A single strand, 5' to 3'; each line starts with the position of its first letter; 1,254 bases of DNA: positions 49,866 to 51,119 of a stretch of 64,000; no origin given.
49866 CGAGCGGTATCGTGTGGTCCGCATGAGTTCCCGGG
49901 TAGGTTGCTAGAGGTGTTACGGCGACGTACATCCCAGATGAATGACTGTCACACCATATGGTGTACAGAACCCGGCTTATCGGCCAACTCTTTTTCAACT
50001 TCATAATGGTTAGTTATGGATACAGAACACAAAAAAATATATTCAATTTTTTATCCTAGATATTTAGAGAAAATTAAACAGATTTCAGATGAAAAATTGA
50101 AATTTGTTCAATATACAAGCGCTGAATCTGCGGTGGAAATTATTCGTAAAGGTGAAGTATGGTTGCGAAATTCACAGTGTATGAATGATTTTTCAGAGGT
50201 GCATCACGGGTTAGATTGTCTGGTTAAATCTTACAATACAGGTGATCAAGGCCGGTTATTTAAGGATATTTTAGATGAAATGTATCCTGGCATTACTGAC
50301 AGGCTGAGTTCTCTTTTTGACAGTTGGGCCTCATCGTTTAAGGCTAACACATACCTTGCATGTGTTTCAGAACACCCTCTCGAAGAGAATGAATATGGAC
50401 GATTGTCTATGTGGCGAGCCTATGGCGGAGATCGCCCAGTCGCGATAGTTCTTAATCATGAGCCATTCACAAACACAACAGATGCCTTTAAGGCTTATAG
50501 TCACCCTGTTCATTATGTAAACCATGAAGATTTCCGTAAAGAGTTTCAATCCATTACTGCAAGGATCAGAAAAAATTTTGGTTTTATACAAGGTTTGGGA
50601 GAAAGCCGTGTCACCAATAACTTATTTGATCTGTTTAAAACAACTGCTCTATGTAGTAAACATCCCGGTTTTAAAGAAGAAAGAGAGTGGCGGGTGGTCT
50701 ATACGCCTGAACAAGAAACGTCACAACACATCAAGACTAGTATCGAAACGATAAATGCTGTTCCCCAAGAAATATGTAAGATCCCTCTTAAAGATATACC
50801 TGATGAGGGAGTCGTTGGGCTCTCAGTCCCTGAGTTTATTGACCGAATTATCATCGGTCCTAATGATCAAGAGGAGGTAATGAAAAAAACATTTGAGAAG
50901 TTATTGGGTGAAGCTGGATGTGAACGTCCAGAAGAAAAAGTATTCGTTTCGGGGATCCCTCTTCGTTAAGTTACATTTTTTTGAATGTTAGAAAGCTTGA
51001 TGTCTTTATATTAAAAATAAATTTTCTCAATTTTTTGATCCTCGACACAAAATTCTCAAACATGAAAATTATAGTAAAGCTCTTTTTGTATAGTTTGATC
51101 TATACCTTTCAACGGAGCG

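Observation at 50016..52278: AT-rich islet between rnpB and the dcw cluster carrying a DUF2971-like protein and a periplasmic LigE-type DNA ligase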

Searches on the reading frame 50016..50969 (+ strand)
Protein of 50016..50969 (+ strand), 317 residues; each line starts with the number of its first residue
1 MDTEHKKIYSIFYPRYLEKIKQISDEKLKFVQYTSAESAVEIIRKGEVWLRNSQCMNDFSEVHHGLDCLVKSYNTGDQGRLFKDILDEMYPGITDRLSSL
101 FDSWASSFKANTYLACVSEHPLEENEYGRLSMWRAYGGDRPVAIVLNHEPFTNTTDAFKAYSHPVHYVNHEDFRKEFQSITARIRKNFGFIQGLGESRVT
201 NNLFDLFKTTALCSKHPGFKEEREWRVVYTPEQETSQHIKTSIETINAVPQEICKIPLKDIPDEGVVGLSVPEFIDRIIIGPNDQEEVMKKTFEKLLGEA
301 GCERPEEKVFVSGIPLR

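Call 4: search_protein_families(library=pfam, proteins=[window:50016-50969:+], max_evalue=0.01)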
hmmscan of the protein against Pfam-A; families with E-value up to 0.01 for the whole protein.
window:50016-50969:+ (317 aa): 1 family
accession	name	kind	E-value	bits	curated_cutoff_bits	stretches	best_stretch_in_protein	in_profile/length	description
PF11185.13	DUF2971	-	5.3e-11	44.1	22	1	132-227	1-89/89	Protein of unknown function (DUF2971)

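Call 5: search_protein_families(library=ncbifam, proteins=[window:50016-50969:+], max_evalue=0.01)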
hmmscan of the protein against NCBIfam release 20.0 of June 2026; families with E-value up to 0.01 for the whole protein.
window:50016-50969:+ (317 aa): 0 families

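Call 9: find_encoding_contigs(protein=window:50016-50969:+, flank=6000, max_places=6)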
Protein window:50016-50969:+ (317 aa): no gene with exactly this product is on record in the collection.

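Call 10: find_homologous_proteins(query=window:50016-50969:+)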
Query window:50016-50969:+ (317 aa): 2181 proteins with E <= 0.001 among 3080 candidates; the best 120 are listed.
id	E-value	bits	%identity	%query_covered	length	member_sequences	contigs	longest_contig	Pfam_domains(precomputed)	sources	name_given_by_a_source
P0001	5.3e-216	734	100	100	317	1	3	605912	PF11185.14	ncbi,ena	-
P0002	7.4e-131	454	63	100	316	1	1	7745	PF11185.14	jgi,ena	-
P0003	1.8e-123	430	58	100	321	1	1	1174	PF11185.14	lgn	-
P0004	4.0e-121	422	56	100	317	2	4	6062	PF11185.14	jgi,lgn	jgi:hypothetical protein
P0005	2.9e-120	419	56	100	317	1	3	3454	PF11185.14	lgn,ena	-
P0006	3.6e-118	413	54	100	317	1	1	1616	PF11185.14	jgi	jgi:hypothetical protein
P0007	2.3e-117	410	55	100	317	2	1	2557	PF11185.14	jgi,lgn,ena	-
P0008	3.1e-117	410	54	100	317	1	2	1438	PF11185.14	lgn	-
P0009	1.6e-115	404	54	100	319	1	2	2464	PF11185.14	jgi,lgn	-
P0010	1.9e-115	404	55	98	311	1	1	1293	PF11185.14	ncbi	-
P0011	2.2e-115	403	56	100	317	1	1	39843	PF11185.14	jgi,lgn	jgi:hypothetical protein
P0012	2.4e-115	403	54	98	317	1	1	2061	PF11185.14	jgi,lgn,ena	-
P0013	4.3e-115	402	54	100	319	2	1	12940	PF11185.14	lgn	-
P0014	4.7e-115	402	56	97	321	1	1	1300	PF11185.14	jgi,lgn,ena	-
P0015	8.0e-115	402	54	100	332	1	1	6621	PF11185.14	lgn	-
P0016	1.2e-114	401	54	100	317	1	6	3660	PF11185.14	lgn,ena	-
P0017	1.2e-114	401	54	100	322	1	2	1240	PF11185.14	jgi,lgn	-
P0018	1.9e-114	400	55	100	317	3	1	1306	PF11185.14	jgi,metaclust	metaclust:\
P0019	3.1e-114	400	54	99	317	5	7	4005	PF11185.14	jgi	jgi:hypothetical protein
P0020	1.2e-113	398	55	99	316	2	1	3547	PF11185.14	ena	-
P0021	1.4e-113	398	53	100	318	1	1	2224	PF11185.14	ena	-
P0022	3.8e-113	396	55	100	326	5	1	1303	PF11185.14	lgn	-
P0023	6.3e-113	395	54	100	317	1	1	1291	PF11185.14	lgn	-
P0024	9.1e-113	395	55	100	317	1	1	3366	PF11185.14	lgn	-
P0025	1.1e-112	395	55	100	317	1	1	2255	PF11185.14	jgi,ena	-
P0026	1.3e-112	394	53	100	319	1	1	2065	PF11185.14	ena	-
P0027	3.5e-112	393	54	100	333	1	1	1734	PF11185.14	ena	-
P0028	2.2e-111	390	53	100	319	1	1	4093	PF11185.14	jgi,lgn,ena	-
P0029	7.5e-111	389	52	100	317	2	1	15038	PF11185.14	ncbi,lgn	-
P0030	5.2e-110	386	52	100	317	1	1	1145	PF11185.14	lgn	-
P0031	1.0e-109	385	53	100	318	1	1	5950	PF11185.14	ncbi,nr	ncbi:MAG: DUF2971 domain-containing protein [Sedimenticola sp.]|nr:DUF2971 domain-containing protein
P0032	1.6e-109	384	52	100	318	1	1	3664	PF11185.14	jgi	-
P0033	3.5e-109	383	52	100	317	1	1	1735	PF11185.14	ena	-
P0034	3.6e-109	383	53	100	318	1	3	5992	PF11185.14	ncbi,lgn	-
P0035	6.2e-109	382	53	99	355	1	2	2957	PF11185.14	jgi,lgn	jgi:hypothetical protein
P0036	1.3e-108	381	53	100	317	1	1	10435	PF11185.14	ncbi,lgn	-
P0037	1.7e-108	381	53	100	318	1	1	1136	PF11185.14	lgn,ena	-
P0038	2.0e-108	381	50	100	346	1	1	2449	PF11185.14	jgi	jgi:hypothetical protein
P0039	2.5e-108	380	52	100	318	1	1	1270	PF11185.14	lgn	-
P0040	2.8e-108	380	58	88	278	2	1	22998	PF11185.14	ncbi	-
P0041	7.3e-108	379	49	100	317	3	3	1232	PF11185.14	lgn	-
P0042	4.9e-107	376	51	100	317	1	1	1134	PF11185.14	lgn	-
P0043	1.0e-106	375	52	98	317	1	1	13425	PF11185.14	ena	-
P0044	1.1e-106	375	51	100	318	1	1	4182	PF11185.14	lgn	-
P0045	1.4e-106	375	51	98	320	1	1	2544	PF11185.14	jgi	-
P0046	3.9e-106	373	51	100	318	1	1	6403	PF11185.14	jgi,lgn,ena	-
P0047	7.9e-106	372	52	100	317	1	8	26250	PF11185.14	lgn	-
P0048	6.2e-105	369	50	100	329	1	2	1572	PF11185.14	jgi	-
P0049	8.2e-105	369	50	100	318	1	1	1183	PF11185.14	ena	-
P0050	1.6e-103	364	52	98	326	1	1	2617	PF11185.14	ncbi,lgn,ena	-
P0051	2.0e-103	364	49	100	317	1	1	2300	PF11185.14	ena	-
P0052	3.0e-103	364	51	100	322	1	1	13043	PF11185.14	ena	-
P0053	3.7e-103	363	52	100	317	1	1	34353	PF11185.14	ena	-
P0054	4.9e-103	363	50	98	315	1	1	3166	PF11185.14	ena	-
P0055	9.7e-103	362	49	100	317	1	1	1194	PF11185.14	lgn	-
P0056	2.0e-102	361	50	100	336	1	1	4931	PF11185.14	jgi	jgi:hypothetical protein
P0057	2.5e-102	361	49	100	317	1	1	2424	PF11185.14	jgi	jgi:hypothetical protein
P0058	4.8e-102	360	49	100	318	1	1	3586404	PF11185.14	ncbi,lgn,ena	-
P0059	6.2e-102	359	52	100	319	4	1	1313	PF11185.14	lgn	-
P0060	4.8e-101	356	51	92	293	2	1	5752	PF11185.14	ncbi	-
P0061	9.4e-101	355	51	100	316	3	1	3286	PF11185.14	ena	-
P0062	1.8e-100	354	49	100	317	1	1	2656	PF11185.14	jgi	jgi:hypothetical protein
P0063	3.7e-100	353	49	100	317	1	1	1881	PF11185.14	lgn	-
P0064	1.1e-99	352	51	94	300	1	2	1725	PF11185.14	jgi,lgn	-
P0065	1.8e-99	351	49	100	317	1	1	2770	PF11185.14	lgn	-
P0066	1.9e-98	348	53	91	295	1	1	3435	PF11185.14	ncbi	-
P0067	2.7e-98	347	49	100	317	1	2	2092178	PF11185.14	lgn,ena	-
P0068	2.7e-98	347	49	100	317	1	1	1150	PF11185.14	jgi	-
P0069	6.5e-98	346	49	98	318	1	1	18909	PF11185.14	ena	-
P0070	6.8e-98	346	47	100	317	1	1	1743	PF11185.14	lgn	-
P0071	1.3e-97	345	49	98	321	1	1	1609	PF11185.14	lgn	-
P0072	1.5e-97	345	53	87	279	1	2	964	PF11185.14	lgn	-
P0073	4.6e-97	343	50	100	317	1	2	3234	PF11185.14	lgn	-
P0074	4.9e-97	343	46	100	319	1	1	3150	PF11185.14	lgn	-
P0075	7.1e-96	339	46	100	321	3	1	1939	PF11185.14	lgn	-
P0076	9.7e-96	339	47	100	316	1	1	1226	PF11185.14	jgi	jgi:hypothetical protein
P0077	1.4e-95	338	48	99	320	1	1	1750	PF11185.14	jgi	jgi:hypothetical protein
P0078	3.2e-95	337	49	94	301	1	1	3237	PF11185.14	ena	-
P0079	1.5e-94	335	47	100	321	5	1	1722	PF11185.14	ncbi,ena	-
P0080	4.1e-94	334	48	100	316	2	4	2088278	PF11185.14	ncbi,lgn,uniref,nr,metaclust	ncbi:DUF2971 domain-containing protein [Neptuniibacter caesariensis]|uniref:DUF2971 domain-containin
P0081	7.7e-94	333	48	98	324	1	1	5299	PF11185.14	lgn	-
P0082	1.7e-93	331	54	84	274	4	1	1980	PF11185.14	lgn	-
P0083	2.5e-93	331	46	100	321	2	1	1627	PF11185.14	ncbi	-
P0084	3.1e-93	331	46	99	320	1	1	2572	PF11185.14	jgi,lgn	-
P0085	3.3e-93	331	48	97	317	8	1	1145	PF11185.14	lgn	-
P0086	6.1e-93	330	50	97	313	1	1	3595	PF11185.14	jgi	-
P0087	6.6e-93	330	48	100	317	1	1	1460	PF11185.14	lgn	-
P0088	7.4e-93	329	47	99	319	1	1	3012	PF11185.14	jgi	jgi:hypothetical protein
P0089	1.3e-92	329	46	100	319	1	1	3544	PF11185.14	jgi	jgi:hypothetical protein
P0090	1.4e-92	329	47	97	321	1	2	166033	PF11185.14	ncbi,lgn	ncbi:MAG: DUF2971 domain-containing protein [Opitutaceae bacterium]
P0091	1.4e-92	329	46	100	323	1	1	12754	PF11185.14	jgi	jgi:hypothetical protein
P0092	1.4e-92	328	54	83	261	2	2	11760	PF11185.14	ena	-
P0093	1.9e-92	328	46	98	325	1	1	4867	PF11185.14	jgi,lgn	jgi:hypothetical protein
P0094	2.3e-92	328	47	97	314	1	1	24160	PF11185.14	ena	-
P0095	3.1e-92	327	47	95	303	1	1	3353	PF11185.14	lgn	-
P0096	4.4e-92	327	46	97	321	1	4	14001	PF11185.14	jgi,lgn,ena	-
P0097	6.1e-92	326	47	98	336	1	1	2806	PF11185.14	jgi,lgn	jgi:hypothetical protein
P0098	7.6e-92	326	48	100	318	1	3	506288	PF11185.14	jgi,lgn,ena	-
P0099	1.1e-91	326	46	99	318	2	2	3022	PF11185.14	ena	-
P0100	1.5e-91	325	46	99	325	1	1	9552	PF11185.14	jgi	jgi:hypothetical protein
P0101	1.5e-91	325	47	97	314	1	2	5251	PF11185.14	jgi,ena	jgi:hypothetical protein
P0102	1.9e-91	325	46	100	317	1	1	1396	PF11185.14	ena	-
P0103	1.9e-91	325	47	99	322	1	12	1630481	PF11185.14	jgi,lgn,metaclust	metaclust:\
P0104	4.7e-91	324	47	99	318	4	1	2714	PF11185.14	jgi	jgi:hypothetical protein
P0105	6.0e-91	323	46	100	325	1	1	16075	PF11185.14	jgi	jgi:hypothetical protein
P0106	6.0e-91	323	47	97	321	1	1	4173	PF11185.14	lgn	-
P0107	8.2e-91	323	44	100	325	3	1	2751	PF11185.14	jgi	-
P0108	8.4e-91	323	44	97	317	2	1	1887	PF11185.14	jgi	jgi:hypothetical protein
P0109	1.2e-90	322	45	100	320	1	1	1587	PF11185.14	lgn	-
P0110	1.8e-90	322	45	98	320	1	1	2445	PF11185.14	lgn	-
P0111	2.0e-90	321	46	97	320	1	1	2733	PF11185.14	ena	-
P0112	2.1e-90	321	49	97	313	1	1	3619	PF11185.14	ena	-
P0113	2.2e-90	321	47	98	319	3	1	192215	PF11185.14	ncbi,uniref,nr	ncbi:DUF2971 domain-containing protein [Hydrogenophaga sp. 2FB]|uniref:DUF2971 domain-containing pro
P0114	3.6e-90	321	46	99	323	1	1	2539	PF11185.14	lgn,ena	-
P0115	3.6e-90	321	46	100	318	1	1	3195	PF11185.14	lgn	-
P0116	5.9e-90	320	45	100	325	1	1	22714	PF11185.14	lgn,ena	-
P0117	6.7e-90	320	44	100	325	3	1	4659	PF11185.14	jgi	jgi:hypothetical protein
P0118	1.0e-89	319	45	98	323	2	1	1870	PF11185.14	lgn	-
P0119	1.8e-89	318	46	100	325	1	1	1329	PF11185.14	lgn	-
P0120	1.8e-89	318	45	100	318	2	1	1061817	PF11185.14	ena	-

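Call 11: find_encoding_contigs(protein=P0001, flank=8000, max_places=4)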
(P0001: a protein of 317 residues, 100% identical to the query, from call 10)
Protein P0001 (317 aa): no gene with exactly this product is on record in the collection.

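Call 12: find_encoding_contigs(protein=P0080, flank=8000, max_places=3)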
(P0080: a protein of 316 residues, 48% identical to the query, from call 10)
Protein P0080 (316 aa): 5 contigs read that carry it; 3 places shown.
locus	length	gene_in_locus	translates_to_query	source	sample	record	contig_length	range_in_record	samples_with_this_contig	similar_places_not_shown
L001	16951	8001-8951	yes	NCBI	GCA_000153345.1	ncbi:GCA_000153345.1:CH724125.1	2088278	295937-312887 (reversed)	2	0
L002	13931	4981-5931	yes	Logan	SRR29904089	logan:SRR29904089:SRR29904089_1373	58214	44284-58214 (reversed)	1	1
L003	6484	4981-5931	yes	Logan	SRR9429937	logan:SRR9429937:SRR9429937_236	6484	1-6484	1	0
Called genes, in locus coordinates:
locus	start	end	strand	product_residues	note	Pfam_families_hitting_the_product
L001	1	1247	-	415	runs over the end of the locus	PF04851:ResIII (weak), PF00270:DEAD, PF00271:Helicase_C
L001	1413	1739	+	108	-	-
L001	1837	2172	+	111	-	PF00497:SBP_bac_3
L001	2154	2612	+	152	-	-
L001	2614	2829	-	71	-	PF07311:Dodecin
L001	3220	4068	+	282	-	PF00497:SBP_bac_3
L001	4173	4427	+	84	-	-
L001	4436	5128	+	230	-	PF00990:GGDEF (weak)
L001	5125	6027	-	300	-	PF08668:HDOD, PF01966:HD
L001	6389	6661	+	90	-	-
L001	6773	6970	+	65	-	-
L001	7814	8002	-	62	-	-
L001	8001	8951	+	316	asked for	PF11185:DUF2971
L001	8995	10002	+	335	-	-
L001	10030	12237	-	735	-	PF13166:AAA_13, PF13476:AAA_23 (weak), PF13304:AAA_21 (faint)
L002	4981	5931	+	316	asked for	PF11185:DUF2971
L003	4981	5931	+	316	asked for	PF11185:DUF2971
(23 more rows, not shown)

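Call 13: find_encoding_contigs(protein=P0058, flank=8000, max_places=3)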
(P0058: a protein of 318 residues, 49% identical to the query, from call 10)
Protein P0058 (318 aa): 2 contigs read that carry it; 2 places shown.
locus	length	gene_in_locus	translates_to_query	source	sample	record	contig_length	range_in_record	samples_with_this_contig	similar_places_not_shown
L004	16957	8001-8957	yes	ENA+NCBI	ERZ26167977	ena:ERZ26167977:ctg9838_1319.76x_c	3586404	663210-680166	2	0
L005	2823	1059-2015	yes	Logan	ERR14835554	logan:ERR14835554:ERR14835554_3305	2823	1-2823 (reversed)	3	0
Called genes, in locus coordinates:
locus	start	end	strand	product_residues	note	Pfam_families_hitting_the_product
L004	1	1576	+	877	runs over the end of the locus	PF01411:tRNA-synt_2c, PF07973:tRNA_SAD, PF02272:DHHA1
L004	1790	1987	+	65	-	PF02599:CsrA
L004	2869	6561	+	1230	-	PF28173:Upx-like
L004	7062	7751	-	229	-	-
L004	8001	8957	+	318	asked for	PF11185:DUF2971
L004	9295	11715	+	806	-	PF25023:TEN_YD-shell (weak), PF05593:RHS_repeat (faint), PF13385:Laminin_G_3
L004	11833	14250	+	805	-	PF25023:TEN_YD-shell, PF02210:Laminin_G_2 (faint), PF05593:RHS_repeat (weak), PF00354:Pentaxin (weak), PF13385:Laminin_G_3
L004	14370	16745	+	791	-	PF25023:TEN_YD-shell (weak), PF05593:RHS_repeat, PF13385:Laminin_G_3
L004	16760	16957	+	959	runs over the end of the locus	PF25023:TEN_YD-shell, PF05593:RHS_repeat (weak), PF25023:TEN_YD-shell (weak), PF05593:RHS_repeat, PF25023:TEN_YD-shell (weak), PF05593:RHS_repeat (weak), PF03527:RHS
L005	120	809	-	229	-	-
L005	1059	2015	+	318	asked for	PF11185:DUF2971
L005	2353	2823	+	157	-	?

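Call 15: search_protein_families(library=padloc, proteins=[window:50016-50969:+], max_evalue=0.1)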
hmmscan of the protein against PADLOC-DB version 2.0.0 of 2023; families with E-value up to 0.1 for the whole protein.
window:50016-50969:+ (317 aa): 1 family
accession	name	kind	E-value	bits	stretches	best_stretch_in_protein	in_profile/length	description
PDLC04990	PDC-S31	-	0.03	12.1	0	209-246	179-216/259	-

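Call 16: search_protein_families(library=phrogs, proteins=[window:50016-50969:+], max_evalue=0.01)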
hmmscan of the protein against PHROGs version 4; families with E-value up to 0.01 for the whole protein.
window:50016-50969:+ (317 aa): 1 family
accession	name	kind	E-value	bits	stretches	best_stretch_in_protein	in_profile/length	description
phrog_1762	-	unknown function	9.2e-16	58.8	1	16-312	34-281/395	-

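Call 32: find_encoding_contigs(protein=P0002, flank=8000, max_places=2)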
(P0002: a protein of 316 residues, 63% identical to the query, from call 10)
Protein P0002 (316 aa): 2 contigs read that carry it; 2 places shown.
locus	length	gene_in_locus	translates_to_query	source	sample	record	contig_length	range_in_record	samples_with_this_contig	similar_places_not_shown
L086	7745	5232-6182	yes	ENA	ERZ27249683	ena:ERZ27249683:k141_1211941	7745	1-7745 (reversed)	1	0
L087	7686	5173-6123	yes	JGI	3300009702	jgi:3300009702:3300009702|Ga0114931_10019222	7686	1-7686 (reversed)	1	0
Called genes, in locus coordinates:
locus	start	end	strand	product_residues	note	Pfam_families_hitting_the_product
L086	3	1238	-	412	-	?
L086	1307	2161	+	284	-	PF00590:TP_methylase, PF23016:RsmI_C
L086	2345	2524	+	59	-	PF07589:PEP_exosort_dom (weak)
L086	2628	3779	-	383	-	-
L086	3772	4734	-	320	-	PF01073:3Beta_HSD, PF01370:Epimerase, PF02719:Polysacc_synt_2, PF04321:RmlD_sub_bind, PF05368:NmrA (weak), PF13460:NAD_binding_10, PF16363:GDP_Man_Dehyd, PF07993:NAD_binding_4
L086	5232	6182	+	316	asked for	PF11185:DUF2971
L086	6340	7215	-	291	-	PF01068:DNA_ligase_A_M, PF14743:DNA_ligase_OB_2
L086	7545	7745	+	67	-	?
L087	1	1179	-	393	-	?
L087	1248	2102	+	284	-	PF00590:TP_methylase, PF23016:RsmI_C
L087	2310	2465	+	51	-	PF07589:PEP_exosort_dom (weak)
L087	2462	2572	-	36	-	-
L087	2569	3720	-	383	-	-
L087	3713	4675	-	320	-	PF01073:3Beta_HSD, PF01370:Epimerase, PF02719:Polysacc_synt_2, PF04321:RmlD_sub_bind, PF05368:NmrA (weak), PF13460:NAD_binding_10, PF16363:GDP_Man_Dehyd, PF07993:NAD_binding_4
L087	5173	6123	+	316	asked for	PF11185:DUF2971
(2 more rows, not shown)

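Call 33: find_encoding_contigs(protein=P0011, flank=8000, max_places=2)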
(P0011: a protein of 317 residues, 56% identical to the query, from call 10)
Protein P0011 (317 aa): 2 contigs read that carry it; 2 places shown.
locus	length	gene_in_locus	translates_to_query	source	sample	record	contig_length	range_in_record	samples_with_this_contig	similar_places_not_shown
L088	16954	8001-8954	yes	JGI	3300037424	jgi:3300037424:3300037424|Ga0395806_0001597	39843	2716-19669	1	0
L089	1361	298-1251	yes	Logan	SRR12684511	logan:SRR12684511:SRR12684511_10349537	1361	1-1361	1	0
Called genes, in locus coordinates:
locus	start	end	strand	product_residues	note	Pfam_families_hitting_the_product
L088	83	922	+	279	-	PF12849:PBP_like_2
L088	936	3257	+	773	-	PF00672:HAMP, PF00512:HisKA, PF02518:HATPase_c, PF00072:Response_reg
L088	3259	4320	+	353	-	PF00528:BPD_transp_1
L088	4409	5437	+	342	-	PF00528:BPD_transp_1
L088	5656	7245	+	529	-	PF02463:SMC_N, PF00005:ABC_tran, PF13191:AAA_16 (faint), PF13401:AAA_22 (faint), PF08352:oligo_HPY (weak), PF00005:ABC_tran, PF02463:SMC_N (weak), PF08352:oligo_HPY (weak), +1 more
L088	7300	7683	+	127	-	PF06296:RelE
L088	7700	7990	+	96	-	PF13560:HTH_31 (faint), PF01381:HTH_3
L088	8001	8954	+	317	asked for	PF11185:DUF2971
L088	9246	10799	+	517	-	PF00374:NiFeSe_Hases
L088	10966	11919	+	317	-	PF01058:Oxidored_q6, PF14720:NiFe_hyd_SSU_C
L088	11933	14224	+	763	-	PF02518:HATPase_c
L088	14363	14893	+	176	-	PF13690:CheX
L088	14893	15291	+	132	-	PF00072:Response_reg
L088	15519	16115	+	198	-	PF00160:Pro_isomerase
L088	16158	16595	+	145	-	-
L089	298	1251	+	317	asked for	PF11185:DUF2971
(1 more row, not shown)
